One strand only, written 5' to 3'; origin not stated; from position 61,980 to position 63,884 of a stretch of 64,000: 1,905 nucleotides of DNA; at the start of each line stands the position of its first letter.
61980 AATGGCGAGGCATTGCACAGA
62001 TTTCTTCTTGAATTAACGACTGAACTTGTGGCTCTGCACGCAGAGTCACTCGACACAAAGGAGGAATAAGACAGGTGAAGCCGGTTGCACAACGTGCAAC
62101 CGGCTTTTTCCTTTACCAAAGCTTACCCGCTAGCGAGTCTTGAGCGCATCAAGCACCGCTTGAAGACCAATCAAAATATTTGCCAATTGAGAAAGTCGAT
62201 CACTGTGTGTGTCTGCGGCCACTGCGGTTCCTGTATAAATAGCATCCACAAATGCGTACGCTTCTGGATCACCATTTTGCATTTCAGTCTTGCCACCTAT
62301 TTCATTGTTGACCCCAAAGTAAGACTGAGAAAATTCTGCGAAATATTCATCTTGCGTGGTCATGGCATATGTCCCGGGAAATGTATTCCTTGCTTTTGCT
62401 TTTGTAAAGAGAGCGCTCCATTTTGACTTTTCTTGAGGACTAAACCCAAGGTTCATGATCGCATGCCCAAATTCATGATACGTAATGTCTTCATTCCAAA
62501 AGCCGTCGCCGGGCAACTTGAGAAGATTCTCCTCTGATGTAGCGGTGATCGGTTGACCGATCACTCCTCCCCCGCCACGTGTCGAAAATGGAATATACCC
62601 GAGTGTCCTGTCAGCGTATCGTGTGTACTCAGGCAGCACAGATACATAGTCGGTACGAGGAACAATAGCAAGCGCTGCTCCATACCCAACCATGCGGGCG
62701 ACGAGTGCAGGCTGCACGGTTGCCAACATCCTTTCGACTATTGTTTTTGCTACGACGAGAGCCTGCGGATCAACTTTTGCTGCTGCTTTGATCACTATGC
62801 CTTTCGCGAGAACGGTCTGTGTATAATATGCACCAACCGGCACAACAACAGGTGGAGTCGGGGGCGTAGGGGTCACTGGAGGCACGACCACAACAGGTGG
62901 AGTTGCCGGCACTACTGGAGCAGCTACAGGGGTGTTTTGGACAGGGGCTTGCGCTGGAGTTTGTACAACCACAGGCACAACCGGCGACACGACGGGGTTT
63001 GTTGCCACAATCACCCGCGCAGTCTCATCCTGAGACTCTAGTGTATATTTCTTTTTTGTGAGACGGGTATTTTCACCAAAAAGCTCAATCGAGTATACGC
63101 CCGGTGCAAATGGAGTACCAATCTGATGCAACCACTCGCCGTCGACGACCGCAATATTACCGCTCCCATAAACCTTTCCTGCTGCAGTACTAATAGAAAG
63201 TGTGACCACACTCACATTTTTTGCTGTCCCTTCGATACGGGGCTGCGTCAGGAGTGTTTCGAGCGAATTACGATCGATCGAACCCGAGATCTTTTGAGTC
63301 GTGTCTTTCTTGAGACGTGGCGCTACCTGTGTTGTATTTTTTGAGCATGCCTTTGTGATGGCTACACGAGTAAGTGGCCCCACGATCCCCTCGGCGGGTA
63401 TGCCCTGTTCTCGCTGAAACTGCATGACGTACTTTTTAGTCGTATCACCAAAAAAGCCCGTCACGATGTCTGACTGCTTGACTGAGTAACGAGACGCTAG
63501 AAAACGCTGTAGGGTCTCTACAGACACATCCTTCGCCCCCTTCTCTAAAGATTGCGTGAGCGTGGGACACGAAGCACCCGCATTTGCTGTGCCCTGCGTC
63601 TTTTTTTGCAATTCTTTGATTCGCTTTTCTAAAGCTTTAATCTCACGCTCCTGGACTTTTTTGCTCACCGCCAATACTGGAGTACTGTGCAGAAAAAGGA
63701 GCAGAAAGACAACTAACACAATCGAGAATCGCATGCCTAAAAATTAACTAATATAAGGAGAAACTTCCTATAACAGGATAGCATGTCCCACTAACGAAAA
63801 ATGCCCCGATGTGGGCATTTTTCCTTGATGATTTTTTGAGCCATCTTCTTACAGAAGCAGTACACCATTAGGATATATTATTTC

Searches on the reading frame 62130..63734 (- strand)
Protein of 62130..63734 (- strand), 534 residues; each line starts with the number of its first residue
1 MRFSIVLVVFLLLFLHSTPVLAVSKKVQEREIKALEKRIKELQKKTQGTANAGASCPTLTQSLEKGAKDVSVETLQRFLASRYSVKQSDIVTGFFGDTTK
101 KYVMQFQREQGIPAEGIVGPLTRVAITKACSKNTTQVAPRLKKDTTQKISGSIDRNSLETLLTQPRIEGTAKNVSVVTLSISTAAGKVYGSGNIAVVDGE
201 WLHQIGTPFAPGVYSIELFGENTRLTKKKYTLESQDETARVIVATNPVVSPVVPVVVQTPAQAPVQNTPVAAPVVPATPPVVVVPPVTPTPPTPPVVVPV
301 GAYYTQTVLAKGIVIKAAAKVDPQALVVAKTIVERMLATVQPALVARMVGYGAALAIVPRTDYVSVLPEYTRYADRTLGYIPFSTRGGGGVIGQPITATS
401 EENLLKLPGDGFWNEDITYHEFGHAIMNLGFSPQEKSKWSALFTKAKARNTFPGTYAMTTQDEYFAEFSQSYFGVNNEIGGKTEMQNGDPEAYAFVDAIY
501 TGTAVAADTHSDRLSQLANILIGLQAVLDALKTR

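Call 42: search_protein_families(library=pfam, proteins=[window:62130-63734:-], max_evalue=0.00001)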
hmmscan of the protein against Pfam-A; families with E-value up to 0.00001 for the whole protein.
window:62130-63734:- (534 aa): 1 family
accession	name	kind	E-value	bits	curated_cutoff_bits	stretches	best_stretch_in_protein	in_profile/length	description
PF01471.23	PG_binding_1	-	1e-10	42.1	23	1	71-125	4-56/57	Putative peptidoglycan binding domain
